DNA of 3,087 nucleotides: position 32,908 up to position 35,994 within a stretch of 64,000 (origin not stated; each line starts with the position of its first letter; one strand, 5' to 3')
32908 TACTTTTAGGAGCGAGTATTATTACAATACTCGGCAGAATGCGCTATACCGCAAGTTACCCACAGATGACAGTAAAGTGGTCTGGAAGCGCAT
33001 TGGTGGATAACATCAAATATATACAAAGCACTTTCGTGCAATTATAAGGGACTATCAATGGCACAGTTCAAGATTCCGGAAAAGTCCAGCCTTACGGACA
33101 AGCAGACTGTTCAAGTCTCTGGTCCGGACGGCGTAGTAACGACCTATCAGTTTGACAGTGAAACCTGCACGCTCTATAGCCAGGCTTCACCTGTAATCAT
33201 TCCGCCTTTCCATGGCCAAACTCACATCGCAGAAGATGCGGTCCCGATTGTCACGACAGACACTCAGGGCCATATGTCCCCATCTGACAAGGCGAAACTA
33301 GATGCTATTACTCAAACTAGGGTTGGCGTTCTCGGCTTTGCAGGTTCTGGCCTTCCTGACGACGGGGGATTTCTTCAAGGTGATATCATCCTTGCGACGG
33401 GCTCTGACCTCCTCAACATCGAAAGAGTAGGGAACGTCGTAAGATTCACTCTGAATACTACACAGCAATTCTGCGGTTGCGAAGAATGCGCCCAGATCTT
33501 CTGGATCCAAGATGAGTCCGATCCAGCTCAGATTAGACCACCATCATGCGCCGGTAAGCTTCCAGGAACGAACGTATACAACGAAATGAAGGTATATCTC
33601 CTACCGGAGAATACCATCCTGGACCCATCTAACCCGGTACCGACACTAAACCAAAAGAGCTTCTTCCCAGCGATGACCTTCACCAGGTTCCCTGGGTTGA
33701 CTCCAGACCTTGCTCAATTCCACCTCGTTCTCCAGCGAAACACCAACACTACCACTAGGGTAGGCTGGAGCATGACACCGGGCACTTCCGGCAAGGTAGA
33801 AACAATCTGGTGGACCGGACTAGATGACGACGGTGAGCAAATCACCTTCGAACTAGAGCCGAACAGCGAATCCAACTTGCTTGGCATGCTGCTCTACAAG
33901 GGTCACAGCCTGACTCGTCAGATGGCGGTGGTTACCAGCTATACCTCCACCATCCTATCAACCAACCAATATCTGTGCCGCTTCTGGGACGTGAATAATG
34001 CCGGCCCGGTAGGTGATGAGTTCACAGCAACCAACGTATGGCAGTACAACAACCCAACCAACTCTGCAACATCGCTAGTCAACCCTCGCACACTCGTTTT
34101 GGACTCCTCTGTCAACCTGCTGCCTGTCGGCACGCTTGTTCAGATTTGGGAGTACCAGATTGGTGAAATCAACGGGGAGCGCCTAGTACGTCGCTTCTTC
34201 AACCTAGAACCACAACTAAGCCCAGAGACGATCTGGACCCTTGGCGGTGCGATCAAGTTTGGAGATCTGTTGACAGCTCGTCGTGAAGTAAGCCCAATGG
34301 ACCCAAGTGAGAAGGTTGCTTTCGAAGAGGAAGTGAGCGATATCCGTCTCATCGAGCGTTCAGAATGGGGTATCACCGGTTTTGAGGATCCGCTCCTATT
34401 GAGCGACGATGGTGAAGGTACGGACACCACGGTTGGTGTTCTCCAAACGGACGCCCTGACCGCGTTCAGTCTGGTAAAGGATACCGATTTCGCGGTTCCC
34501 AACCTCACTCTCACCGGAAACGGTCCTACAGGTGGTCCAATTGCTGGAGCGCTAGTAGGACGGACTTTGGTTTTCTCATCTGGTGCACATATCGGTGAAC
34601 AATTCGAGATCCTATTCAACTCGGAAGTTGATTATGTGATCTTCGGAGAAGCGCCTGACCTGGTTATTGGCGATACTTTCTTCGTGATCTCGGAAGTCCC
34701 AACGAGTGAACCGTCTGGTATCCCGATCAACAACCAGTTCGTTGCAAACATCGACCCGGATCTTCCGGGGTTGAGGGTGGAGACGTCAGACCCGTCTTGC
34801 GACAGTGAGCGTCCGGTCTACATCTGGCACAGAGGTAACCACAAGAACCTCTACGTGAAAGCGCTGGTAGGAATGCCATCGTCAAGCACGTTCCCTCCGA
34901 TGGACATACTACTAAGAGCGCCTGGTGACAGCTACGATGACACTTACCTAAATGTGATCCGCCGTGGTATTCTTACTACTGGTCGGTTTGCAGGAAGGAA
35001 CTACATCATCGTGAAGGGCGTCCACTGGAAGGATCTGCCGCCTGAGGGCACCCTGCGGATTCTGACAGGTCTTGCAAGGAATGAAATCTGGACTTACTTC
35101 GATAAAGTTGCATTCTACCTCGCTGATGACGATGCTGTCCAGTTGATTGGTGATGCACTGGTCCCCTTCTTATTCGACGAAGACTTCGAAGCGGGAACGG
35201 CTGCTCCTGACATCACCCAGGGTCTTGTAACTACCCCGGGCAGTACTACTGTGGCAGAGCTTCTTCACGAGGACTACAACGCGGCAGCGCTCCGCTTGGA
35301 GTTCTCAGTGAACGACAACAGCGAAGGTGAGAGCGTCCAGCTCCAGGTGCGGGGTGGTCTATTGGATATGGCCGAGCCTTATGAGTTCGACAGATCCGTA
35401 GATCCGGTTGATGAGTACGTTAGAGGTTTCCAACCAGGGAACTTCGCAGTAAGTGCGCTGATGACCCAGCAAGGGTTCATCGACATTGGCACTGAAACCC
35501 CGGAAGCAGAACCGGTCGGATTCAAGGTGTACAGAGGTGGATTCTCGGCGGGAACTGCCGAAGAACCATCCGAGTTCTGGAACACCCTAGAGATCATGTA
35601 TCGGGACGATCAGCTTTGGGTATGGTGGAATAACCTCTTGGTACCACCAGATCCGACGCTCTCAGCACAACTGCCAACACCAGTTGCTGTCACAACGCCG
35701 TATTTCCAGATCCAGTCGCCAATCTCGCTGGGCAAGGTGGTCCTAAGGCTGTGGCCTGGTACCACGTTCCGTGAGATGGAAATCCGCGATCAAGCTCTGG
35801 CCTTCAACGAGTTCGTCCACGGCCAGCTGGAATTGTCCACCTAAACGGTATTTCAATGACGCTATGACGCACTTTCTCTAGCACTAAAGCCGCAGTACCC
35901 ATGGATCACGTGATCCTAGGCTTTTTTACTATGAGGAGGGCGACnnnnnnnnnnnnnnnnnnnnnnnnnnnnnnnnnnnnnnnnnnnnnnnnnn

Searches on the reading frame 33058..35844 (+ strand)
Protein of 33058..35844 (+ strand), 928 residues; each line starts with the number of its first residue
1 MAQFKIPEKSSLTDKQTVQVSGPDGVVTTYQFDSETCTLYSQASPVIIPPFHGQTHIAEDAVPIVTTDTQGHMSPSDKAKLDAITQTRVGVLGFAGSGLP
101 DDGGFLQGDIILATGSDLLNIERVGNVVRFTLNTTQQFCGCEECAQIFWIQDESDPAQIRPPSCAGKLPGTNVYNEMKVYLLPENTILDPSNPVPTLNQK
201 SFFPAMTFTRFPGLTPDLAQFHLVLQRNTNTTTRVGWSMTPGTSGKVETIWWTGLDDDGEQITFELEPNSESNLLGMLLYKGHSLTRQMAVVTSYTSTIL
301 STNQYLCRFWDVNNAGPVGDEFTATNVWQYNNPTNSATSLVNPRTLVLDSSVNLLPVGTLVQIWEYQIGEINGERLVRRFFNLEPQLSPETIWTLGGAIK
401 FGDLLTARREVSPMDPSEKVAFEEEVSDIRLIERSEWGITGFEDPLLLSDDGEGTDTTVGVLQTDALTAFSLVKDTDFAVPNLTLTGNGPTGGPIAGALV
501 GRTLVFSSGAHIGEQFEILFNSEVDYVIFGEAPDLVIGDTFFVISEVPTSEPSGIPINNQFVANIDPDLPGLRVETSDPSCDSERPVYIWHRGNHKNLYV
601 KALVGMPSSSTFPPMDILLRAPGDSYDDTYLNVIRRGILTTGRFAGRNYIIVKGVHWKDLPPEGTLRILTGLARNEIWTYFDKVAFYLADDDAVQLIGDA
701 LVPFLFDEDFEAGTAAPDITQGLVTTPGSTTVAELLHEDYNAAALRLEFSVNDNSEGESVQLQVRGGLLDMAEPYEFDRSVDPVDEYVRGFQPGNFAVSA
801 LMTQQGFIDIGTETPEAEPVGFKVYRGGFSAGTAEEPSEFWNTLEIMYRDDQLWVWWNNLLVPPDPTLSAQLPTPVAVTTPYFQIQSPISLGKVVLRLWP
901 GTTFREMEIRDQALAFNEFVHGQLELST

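Call 11: search_protein_families(library=pfam, proteins=[window:33058-35844:+], max_evalue=0.001)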
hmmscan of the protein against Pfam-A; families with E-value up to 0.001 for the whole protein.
window:33058-35844:+ (928 aa): 0 families

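Call 12: search_protein_families(library=phrogs, proteins=[window:33058-35844:+], max_evalue=0.001)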
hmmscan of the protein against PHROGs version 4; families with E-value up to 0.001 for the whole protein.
window:33058-35844:+ (928 aa): 0 families

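Call 53: search_solved_structures(query=A5, max_evalue=1)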
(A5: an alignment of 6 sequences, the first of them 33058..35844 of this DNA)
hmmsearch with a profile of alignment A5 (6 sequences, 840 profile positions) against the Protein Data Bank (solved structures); distinct sequences matched with E-value up to 1: 2.
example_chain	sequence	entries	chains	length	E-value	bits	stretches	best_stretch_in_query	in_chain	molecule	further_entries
9j1l_3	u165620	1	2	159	0.07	14.3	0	39-97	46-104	FtbO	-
9j1l_O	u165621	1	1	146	0.25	12.5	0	39-97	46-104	FtbO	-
